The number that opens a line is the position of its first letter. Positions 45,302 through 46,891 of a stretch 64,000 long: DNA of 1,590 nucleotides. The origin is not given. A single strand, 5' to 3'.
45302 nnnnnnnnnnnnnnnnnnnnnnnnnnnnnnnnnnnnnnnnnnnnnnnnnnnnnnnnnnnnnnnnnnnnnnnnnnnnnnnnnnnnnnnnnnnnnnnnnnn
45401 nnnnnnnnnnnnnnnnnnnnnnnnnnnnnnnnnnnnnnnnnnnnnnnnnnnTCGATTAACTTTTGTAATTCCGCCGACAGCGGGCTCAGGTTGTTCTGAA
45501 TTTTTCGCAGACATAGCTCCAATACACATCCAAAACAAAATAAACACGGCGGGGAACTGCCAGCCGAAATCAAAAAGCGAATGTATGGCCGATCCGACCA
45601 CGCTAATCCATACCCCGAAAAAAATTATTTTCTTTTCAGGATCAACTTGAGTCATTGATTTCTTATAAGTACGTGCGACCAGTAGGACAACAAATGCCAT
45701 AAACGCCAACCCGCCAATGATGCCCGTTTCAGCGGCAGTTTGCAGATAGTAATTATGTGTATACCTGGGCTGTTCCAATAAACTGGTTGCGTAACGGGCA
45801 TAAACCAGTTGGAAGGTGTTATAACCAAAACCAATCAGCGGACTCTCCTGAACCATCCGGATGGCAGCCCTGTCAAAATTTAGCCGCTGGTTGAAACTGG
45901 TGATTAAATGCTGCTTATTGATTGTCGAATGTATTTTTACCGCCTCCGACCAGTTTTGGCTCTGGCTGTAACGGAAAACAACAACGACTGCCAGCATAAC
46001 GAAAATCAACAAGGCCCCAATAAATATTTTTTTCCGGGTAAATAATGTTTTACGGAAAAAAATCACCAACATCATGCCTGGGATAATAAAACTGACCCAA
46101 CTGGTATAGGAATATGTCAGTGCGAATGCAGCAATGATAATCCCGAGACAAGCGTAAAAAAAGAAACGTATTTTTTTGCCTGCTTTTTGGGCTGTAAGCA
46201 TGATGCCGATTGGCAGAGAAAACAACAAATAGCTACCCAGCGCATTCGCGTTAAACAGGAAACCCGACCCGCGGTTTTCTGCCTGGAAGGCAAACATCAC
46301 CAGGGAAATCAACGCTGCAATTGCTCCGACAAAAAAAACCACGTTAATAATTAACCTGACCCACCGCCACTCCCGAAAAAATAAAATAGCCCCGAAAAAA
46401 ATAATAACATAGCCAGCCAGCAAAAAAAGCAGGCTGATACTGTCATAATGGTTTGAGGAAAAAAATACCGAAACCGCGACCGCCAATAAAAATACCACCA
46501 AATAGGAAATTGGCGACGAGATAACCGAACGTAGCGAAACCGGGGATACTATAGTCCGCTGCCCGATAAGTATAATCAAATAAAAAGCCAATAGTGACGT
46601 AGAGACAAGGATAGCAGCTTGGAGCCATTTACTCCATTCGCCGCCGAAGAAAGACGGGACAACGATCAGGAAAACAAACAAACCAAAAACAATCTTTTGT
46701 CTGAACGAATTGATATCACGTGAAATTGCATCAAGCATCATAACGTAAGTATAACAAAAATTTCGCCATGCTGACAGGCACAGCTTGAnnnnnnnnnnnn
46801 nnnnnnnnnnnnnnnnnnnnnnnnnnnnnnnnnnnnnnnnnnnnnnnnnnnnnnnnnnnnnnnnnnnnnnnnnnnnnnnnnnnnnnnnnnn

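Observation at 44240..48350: Candidate pilin O-glycosylation module: a Wzy_C/O-antigen-ligase-like+TPR protein and a GT2 wedged between pilin genes, directly downstream of pilA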

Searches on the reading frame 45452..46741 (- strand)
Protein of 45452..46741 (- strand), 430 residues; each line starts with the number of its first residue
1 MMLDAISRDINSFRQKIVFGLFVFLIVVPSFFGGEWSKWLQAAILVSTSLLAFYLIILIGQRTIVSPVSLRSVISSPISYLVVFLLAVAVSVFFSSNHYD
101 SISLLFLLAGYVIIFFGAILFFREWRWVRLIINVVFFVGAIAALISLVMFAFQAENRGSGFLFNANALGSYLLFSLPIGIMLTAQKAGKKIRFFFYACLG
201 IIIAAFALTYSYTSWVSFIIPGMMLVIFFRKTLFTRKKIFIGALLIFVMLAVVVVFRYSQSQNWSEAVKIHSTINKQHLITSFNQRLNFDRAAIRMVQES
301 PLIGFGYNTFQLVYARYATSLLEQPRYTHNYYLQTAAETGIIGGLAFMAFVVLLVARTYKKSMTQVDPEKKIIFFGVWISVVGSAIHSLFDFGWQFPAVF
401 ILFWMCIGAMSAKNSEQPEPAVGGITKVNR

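Call 13: search_protein_families(library=pfam, proteins=[window:45490-46741:-], max_evalue=10)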
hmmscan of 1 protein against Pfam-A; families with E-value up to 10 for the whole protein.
window:45490-46741:- (417 aa): 5 families
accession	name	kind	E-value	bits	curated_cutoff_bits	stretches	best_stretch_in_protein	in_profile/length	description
PF04932.20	Wzy_C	-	4.4e-22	78.9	31.7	1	199-348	3-149/149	O-Antigen ligase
PF11384.13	DUF3188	-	0.091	12.8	24.6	1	84-124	4-47/50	Protein of unknown function (DUF3188)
PF00434.23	VP7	-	0.092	12.3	25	1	211-277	5-70/336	Glycoprotein VP7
PF02706.20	Wzz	-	0.2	12.4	25.5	1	231-278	10-55/91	Chain length determinant protein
PF06783.16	UPF0239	-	1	10.1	25.4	1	236-266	22-53/88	Uncharacterised protein family (UPF0239)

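Call 37: search_solved_structures(query=A2, max_evalue=10, show_alignments=3)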
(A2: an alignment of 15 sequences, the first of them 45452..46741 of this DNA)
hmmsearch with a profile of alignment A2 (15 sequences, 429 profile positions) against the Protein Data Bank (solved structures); distinct sequences matched with E-value up to 10: 1.
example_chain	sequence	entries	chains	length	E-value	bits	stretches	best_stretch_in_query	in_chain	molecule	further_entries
7tpg_B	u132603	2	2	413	1.4e-06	30.5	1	208-418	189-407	Putative cell surface polysaccharide polymerase/ligase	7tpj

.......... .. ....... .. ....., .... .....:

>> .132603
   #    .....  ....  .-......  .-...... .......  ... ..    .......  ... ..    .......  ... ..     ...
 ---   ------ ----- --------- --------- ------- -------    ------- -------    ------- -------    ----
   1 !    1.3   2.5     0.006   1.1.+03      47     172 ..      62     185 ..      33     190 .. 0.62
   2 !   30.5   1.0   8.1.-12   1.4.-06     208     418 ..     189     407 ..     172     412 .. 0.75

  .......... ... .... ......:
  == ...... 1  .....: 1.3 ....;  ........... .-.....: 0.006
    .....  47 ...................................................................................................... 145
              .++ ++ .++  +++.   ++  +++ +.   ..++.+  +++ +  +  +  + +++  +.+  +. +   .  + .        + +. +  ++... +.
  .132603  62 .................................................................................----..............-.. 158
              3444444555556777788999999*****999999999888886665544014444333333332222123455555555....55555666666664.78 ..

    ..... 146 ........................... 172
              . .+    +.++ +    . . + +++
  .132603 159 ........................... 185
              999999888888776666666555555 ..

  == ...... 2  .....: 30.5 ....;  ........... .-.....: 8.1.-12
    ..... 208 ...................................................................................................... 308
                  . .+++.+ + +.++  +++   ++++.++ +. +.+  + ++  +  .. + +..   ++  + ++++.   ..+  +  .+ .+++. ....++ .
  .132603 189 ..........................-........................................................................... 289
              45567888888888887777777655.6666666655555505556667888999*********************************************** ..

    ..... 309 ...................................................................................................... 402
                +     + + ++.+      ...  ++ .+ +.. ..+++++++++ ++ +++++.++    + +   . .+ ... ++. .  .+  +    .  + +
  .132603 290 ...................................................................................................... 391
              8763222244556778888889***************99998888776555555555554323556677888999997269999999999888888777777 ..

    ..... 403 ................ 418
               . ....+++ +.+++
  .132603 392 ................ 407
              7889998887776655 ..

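Call 46: find_homologous_proteins(query=A2, max_evalue=0.001)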
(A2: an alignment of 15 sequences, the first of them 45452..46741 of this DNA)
Query A2 (15 sequences) (430 aa, profile of the alignment): 120 proteins with E <= 0.001 among 8000 candidates.
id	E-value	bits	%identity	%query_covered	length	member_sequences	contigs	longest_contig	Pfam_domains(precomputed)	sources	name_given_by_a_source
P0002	2.8e-180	618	65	98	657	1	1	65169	PF07719.24,PF04932.21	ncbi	ncbi:MAG: O-antigen ligase family protein [Patescibacteria group bacterium]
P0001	2.5e-176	605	100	100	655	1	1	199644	PF13414.13,PF13432.13,PF13181.13,PF07719.24,PF04932.21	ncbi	-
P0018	7.1e-176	603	44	97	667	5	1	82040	PF14559.13,PF13431.13,PF13414.13,PF00515.35,PF13424.13,PF13432.13,PF13181.13,PF07719.24,PF04932.21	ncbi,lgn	-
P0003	1.3e-174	599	53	97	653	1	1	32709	PF13414.13,PF00515.35,PF13181.13,PF07719.24,PF04932.21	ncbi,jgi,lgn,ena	ncbi:MAG: O-antigen ligase family protein [Patescibacteria group bacterium]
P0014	7.7e-172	590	44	97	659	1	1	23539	PF13431.13,PF13414.13,PF13176.13,PF13428.13,PF14559.13,PF00515.35,PF13424.13,PF21033.5,PF13432.13,PF13181.13,PF07719.24,PF13174.13,PF04932.21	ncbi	-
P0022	1.6e-170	586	44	98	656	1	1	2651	PF14559.13,PF13414.13,PF00515.35,PF13424.13,PF13432.13,PF13181.13,PF07719.24,PF04932.21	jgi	jgi:O-antigen ligase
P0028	1.3e-169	583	37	97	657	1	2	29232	PF14559.13,PF13431.13,PF13414.13,PF00515.35,PF13424.13,PF13432.13,PF13428.13,PF13181.13,PF07719.24,PF04932.21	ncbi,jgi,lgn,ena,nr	ncbi:O-antigen ligase family protein [Patescibacteria group bacterium]|nr:O-antigen ligase family pr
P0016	6.7e-169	580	44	97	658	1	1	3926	PF14559.13,PF13414.13,PF13432.13,PF07719.24,PF04932.21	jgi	jgi:O-antigen ligase/Tfp pilus assembly protein PilF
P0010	3.1e-168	578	47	97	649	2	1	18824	PF14559.13,PF13431.13,PF13414.13,PF00515.35,PF13424.13,PF13428.13,PF13181.13,PF07719.24,PF04932.21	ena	-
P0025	5.1e-167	574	42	98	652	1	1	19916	PF14559.13,PF25063.1,PF13431.13,PF00515.35,PF13424.13,PF13432.13,PF13428.13,PF13181.13,PF07719.24,PF04932.21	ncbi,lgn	-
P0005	8.6e-167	573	48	96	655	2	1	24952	PF25063.1,PF13414.13,PF13176.13,PF13428.13,PF13374.13,PF14559.13,PF00515.35,PF13424.13,PF13432.13,PF13181.13,PF07719.24,PF04932.21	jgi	-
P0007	2.2e-166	572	48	98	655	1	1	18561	PF00515.35,PF13424.13,PF13181.13,PF07719.24,PF04932.21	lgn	-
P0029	4.0e-166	571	40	95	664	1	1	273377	PF14559.13,PF13431.13,PF13414.13,PF00515.35,PF13424.13,PF13428.13,PF13181.13,PF07719.24,PF13374.13,PF04932.21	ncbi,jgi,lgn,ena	ncbi:MAG: O-antigen ligase family protein [Patescibacteria group bacterium]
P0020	9.2e-166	570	44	100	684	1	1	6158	PF13431.13,PF13414.13,PF13428.13,PF13374.13,PF14559.13,PF00515.35,PF13424.13,PF21033.5,PF13432.13,PF13181.13,PF11992.14,PF07719.24,PF13174.13,PF04932.21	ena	-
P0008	1.0e-164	566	47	100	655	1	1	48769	PF14559.13,PF25063.1,PF00515.35,PF13424.13,PF13428.13,PF13181.13,PF07719.24,PF04932.21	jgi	jgi:O-antigen ligase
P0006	1.1e-164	566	49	96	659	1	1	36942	PF14559.13,PF00515.35,PF13424.13,PF13181.13,PF07719.24,PF04932.21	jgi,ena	-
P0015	1.5e-164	566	41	97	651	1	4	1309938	PF13414.13,PF00515.35,PF13424.13,PF13432.13,PF13181.13,PF07719.24,PF04932.21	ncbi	ncbi:MAG: O-antigen ligase family protein [Candidatus Kerfeldbacteria bacterium]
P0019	1.6e-164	566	41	100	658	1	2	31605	PF14559.13,PF07720.19,PF00515.35,PF13424.13,PF13432.13,PF13428.13,PF13181.13,PF07719.24,PF04932.21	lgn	-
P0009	6.8e-164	564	49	96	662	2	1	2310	PF14559.13,PF25063.1,PF00515.35,PF13424.13,PF13432.13,PF13428.13,PF13181.13,PF07719.24,PF13174.13,PF04932.21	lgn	-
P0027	2.8e-161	555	41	100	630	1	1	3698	PF14559.13,PF00515.35,PF13181.13,PF07719.24,PF04932.21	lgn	-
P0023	1.0e-160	553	41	94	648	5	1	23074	PF14559.13,PF13431.13,PF13414.13,PF00515.35,PF13424.13,PF13432.13,PF13428.13,PF13181.13,PF07719.24,PF04932.21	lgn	-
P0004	1.3e-158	546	53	92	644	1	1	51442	PF14559.13,PF00515.35,PF13432.13,PF13181.13,PF07719.24,PF04932.21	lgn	-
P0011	1.2e-147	510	45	97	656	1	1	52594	PF00515.35,PF13432.13,PF13181.13,PF07719.24,PF13174.13,PF04932.21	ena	-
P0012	3.7e-147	509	41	100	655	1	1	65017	PF13414.13,PF00515.35,PF13428.13,PF13181.13,PF07719.24,PF04932.21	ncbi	-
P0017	1.1e-144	500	42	94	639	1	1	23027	PF14559.13,PF24575.2,PF23914.2,PF13414.13,PF00515.35,PF13424.13,PF13432.13,PF13428.13,PF13181.13,PF07719.24,PF04932.21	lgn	-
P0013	2.8e-144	499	44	94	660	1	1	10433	PF13414.13,PF13176.13,PF13428.13,PF14559.13,PF24575.2,PF00515.35,PF13424.13,PF13432.13,PF13181.13,PF07719.24,PF13174.13,PF04932.21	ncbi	ncbi:MAG: O-antigen ligase family protein [Patescibacteria group bacterium]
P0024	9.7e-143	494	41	96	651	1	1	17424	PF14559.13,PF13414.13,PF00515.35,PF13424.13,PF13432.13,PF13181.13,PF07719.24,PF04932.21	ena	-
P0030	3.3e-142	492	42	97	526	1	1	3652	PF04932.21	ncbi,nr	ncbi:MAG: O-antigen ligase family protein, partial [bacterium]|nr:O-antigen ligase family protein [b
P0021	3.9e-137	476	40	97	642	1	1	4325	PF14559.13,PF13414.13,PF00515.35,PF13432.13,PF13428.13,PF13181.13,PF07719.24,PF13174.13,PF04932.21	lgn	-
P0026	3.2e-136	473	42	88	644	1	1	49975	PF14559.13,PF13431.13,PF13414.13,PF00515.35,PF13424.13,PF13432.13,PF13428.13,PF13181.13,PF07719.24,PF04932.21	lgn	-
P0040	1.1e-123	431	28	93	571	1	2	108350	PF04932.21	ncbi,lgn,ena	ncbi:MAG: O-antigen ligase family protein [Patescibacteria group bacterium]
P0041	2.2e-113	397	32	92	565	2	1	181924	PF04932.21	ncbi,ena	-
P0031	2.4e-95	338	35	93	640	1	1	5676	PF14559.13,PF25063.1,PF13414.13,PF00515.35,PF13432.13,PF13428.13,PF07719.24,PF04932.21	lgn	-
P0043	1.7e-25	108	25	25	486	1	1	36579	PF04932.21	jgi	jgi:O-antigen ligase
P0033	1.2e-24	105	26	77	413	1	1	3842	PF04932.21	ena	-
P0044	3.6e-23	100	28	21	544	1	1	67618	PF04932.21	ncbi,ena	-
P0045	5.2e-23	100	32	19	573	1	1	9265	PF04932.21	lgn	-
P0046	1.1e-22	99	39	17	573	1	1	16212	PF04932.21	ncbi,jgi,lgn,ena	jgi:O-antigen ligase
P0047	5.8e-22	96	24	66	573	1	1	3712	PF04932.21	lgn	-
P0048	6.4e-22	96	30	21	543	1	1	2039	PF04932.21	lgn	-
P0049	8.1e-21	92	29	21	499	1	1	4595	PF04932.21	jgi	jgi:O-antigen ligase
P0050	1.2e-19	88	24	64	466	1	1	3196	PF04932.21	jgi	jgi:O-antigen ligase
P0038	1.5e-18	85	26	49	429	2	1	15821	PF04932.21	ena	-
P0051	4.8e-18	83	24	53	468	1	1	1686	PF04932.21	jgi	-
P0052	7.9e-18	83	32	23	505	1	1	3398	PF04932.21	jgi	jgi:putative inorganic carbon (hco3(-)) transporter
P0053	1.3e-17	82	28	57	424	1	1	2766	PF04932.21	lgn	-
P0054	7.8e-17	79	29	21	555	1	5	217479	PF04932.21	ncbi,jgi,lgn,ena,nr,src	ncbi:MAG TPA: O-antigen ligase family protein [Ktedonobacteraceae bacterium]|nr:O-antigen ligase fam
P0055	8.9e-17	79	23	68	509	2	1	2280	PF04932.21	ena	-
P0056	1.5e-16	78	24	57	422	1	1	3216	PF04932.21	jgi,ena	-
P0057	4.8e-16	77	23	63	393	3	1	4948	PF04932.21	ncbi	-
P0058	1.4e-15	75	31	25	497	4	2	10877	PF04932.21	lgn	-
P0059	1.5e-15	75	23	59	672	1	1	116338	PF04932.21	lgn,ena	-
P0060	1.7e-15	75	24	62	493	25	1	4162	PF04932.21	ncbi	-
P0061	3.3e-15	74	24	59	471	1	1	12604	PF04932.21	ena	-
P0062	3.5e-15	74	32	24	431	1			PF04932.21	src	-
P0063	5.7e-15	73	33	14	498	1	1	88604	PF04932.21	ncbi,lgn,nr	ncbi:MAG: hypothetical protein JWM02_1830 [Frankiales bacterium]|nr:hypothetical protein [Frankiales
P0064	7.3e-15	73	22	77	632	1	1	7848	PF21033.5,PF07719.24,PF04932.21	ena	-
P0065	9.4e-15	72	29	52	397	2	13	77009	PF04932.21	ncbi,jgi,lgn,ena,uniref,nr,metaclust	ncbi:MAG: hypothetical protein A3G33_06225 [Omnitrophica bacterium RIFCSPLOWO2_12_FULL_44_17]|uniref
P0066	1.0e-14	72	27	50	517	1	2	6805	PF04932.21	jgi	-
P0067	1.3e-14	72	27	51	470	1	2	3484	PF04932.21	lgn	-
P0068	1.6e-14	72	29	36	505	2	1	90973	PF04932.21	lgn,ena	-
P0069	3.9e-14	70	23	42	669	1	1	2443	PF07719.24,PF04932.21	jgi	jgi:O-antigen ligase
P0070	4.3e-14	70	27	45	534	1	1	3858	PF04932.21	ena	-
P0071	1.6e-13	68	26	35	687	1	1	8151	PF04932.21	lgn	-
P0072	1.9e-13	68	25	62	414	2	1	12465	PF04932.21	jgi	jgi:probable O-glycosylation ligase (exosortase A-associated)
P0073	3.5e-13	67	36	25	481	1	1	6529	PF04932.21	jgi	jgi:putative inorganic carbon (hco3(-)) transporter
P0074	4.7e-13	67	24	62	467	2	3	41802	PF04932.21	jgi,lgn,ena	-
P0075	1.0e-12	66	29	22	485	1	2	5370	PF04932.21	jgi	jgi:putative inorganic carbon (HCO3(-)) transporter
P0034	1.2e-12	65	26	30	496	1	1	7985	PF04932.21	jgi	jgi:putative inorganic carbon (hco3(-)) transporter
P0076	2.1e-12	65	23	53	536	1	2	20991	PF04932.21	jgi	jgi:hypothetical protein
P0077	2.2e-12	65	25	50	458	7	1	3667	PF04932.21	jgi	jgi:hypothetical protein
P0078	4.2e-12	64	28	37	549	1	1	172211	PF04932.21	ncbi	-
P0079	8.9e-12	63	25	60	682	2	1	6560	PF04932.21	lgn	-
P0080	1.1e-11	62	29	44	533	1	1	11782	PF04932.21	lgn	-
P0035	1.9e-11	61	31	35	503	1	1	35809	PF04932.21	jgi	jgi:O-Antigen ligase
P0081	2.2e-11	61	23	29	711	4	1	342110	PF00515.35,PF13424.13,PF13181.13,PF07719.24,PF13174.13,PF13374.13,PF04932.21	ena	-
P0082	2.4e-11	61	26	31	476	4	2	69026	PF04932.21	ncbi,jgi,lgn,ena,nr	ncbi:MAG TPA: O-antigen ligase family protein [Terriglobia bacterium]|nr:O-antigen ligase family pro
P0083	4.5e-11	60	28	48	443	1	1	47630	PF04932.21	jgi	jgi:O-antigen ligase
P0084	5.3e-11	60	22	48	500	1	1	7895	PF04932.21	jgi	jgi:O-antigen ligase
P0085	1.1e-10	59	31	21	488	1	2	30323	PF04932.21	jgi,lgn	-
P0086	3.0e-10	58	23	35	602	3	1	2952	PF04932.21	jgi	jgi:O-antigen ligase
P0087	3.1e-10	58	33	28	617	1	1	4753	PF14559.13,PF07719.24,PF13374.13,PF04932.21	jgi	jgi:O-antigen ligase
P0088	4.0e-10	57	31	13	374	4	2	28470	PF04932.21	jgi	-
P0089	5.7e-10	57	25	38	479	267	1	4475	PF04932.21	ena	-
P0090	7.8e-10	56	24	59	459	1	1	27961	PF04932.21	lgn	-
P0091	8.1e-10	56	25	27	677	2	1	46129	PF04932.21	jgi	-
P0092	8.5e-10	56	26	33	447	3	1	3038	PF04932.21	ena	-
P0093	1.2e-9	56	33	15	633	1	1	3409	PF04932.21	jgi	jgi:hypothetical protein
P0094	1.6e-9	55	21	44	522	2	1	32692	PF04932.21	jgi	jgi:putative inorganic carbon (hco3(-)) transporter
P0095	4.8e-9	54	33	14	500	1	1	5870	PF04932.21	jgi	jgi:O-antigen ligase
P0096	5.7e-9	53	26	23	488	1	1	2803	PF04932.21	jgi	jgi:putative inorganic carbon (hco3(-)) transporter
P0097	1.0e-8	52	24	39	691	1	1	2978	PF04932.21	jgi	jgi:hypothetical protein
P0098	1.2e-8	52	25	23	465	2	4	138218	PF04932.21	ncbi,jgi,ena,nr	ncbi:MAG: O-antigen polymerase [Candidatus Moranbacteria bacterium GW2011_GWE1_35_17]|nr:MAG: O-anti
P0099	1.2e-8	52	24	34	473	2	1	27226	PF04932.21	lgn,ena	-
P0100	2.6e-8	51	-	-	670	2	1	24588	PF14559.13,PF04932.21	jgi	jgi:O-antigen ligase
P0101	3.5e-8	51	25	17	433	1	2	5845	PF04932.21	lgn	-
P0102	5.8e-8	50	23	45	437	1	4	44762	PF04932.21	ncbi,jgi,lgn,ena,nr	ncbi:MAG: hypothetical protein ACD_7C00461G0001 [uncultured bacterium]|nr:MAG: hypothetical protein 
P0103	6.2e-8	50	24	73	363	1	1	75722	PF04932.21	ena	-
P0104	1.0e-7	49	23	80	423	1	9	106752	PF04932.21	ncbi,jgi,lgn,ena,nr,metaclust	ncbi:O-antigen ligase family protein [Candidatus Parcubacteria bacterium]|jgi:O-antigen ligase|nr:O-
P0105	2.0e-7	48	26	48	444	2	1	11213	PF04932.21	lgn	-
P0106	2.3e-7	48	23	82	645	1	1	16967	PF14559.13,PF13431.13,PF13414.13,PF00515.35,PF21033.5,PF13428.13,PF13181.13,PF07719.24,PF04932.21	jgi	jgi:O-antigen ligase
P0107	2.4e-7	48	27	27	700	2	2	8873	PF04932.21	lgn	-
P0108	3.2e-7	48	31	23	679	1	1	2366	PF04932.21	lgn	-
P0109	9.1e-7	46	25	63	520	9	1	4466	PF04932.21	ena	-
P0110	9.2e-7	46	22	55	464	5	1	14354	PF04932.21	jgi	jgi:hypothetical protein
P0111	2.3e-6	45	30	17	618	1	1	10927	PF04932.21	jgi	jgi:O-antigen ligase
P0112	3.1e-6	44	23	56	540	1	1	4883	PF04932.21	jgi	jgi:O-antigen ligase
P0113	4.3e-6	44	24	64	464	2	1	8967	PF04932.21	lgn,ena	-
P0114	6.1e-6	43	27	27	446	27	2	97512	PF04932.21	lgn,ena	-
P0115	1.5e-5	42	26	39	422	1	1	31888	PF04932.21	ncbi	ncbi:MAG: O-antigen ligase family protein [Gammaproteobacteria bacterium]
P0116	1.8e-5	42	22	71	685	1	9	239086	PF14559.13,PF13181.13,PF04932.21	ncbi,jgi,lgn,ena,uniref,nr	ncbi:MAG: Tetratricopeptide repeat domain protein [Candidatus Magasanikbacteria bacterium GW2011_GWA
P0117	2.0e-5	42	25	28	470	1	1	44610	PF04932.21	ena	-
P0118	4.1e-5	41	22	63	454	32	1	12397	PF04932.21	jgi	jgi:O-antigen ligase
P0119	5.9e-5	40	28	17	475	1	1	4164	PF04932.21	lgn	-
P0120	9.7e-5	39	23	32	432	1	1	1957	PF04932.21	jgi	-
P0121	3.7e-4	37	24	44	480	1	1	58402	PF04932.21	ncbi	-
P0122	3.7e-4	37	26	46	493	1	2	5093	PF04932.21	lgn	-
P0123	5.2e-4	37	26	33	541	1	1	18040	PF14559.13,PF13431.13,PF13414.13,PF00515.35,PF21033.5,PF13428.13,PF13181.13,PF14561.13,PF07719.24,PF04932.21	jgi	-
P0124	9.0e-4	36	25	27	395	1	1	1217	PF04932.21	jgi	jgi:O-antigen ligase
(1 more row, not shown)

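Call 47: find_encoding_contigs(protein=P0116, flank=7000, max_places=1)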
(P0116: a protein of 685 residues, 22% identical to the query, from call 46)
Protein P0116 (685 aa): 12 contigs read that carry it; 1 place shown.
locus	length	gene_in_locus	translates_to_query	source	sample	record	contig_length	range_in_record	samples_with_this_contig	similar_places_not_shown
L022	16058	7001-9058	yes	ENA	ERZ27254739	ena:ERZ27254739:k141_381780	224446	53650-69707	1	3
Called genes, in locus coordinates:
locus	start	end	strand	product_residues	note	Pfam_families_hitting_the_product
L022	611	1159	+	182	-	PF04542:Sigma70_r2, PF08281:Sigma70_r4_2, PF04545:Sigma70_r4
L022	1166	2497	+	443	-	PF18915:DUF5667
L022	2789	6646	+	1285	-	-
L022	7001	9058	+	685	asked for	PF04932:Wzy_C, PF14559:TPR_19 (faint), PF13181:TPR_8 (faint)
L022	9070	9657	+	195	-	-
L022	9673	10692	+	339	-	PF01370:Epimerase, PF16363:GDP_Man_Dehyd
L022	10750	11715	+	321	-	PF01370:Epimerase, PF04321:RmlD_sub_bind (weak), PF16363:GDP_Man_Dehyd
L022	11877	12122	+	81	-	PF12728:HTH_17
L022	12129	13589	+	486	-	PF01943:Polysacc_synt, PF13440:Polysacc_synt_3, PF01554:MatE (weak)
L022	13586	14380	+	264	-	PF00483:NTP_transferase, PF12804:NTP_transf_3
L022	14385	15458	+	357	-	PF01073:3Beta_HSD, PF01370:Epimerase, PF02719:Polysacc_synt_2, PF04321:RmlD_sub_bind, PF16363:GDP_Man_Dehyd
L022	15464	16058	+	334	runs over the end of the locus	PF12797:Fer4_2 (faint), PF12837:Fer4_6 (faint), PF13237:Fer4_10, PF14697:Fer4_21, PF12838:Fer4_7 (weak), PF13187:Fer4_9, PF00037:Fer4, PF12617:LdpA_C, +3 more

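Call 48: find_encoding_contigs(protein=P0104, flank=7000, max_places=1)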
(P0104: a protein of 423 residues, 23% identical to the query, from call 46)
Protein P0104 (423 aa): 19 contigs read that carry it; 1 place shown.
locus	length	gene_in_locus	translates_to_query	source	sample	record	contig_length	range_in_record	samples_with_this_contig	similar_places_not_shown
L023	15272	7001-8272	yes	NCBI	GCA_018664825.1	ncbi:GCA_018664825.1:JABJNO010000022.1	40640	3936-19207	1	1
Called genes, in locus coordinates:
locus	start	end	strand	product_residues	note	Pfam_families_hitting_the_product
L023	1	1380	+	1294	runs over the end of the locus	PF04997:RNA_pol_Rpb1_1, PF00623:RNA_pol_Rpb1_2, PF04983:RNA_pol_Rpb1_3, PF05000:RNA_pol_Rpb1_4, PF04998:RNA_pol_Rpb1_5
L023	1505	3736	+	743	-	PF13491:FtsK_4TM, PF17854:FtsK_alpha, PF01580:FtsK_SpoIIIE, PF09397:FtsK_gamma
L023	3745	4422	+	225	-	PF13413:HTH_25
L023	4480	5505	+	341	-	PF00154:RecA_N, PF08423:Rad51, PF06745:ATPase (weak), PF27531:MT3502_N (weak), PF01637:ATPase_2 (weak), PF21096:RecA_C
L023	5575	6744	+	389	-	PF01943:Polysacc_synt, PF13440:Polysacc_synt_3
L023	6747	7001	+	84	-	-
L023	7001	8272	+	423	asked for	PF04932:Wzy_C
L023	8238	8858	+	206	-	PF20108:DUF6498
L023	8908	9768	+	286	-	PF00483:NTP_transferase, PF12804:NTP_transf_3 (faint)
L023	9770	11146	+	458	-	PF01547:SBP_bac_1, PF13416:SBP_bac_8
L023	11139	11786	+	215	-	-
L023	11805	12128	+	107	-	PF04956:TrbC, PF18895:T4SS_pilin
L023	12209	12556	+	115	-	PF18895:T4SS_pilin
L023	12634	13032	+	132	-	PF18895:T4SS_pilin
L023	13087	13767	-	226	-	-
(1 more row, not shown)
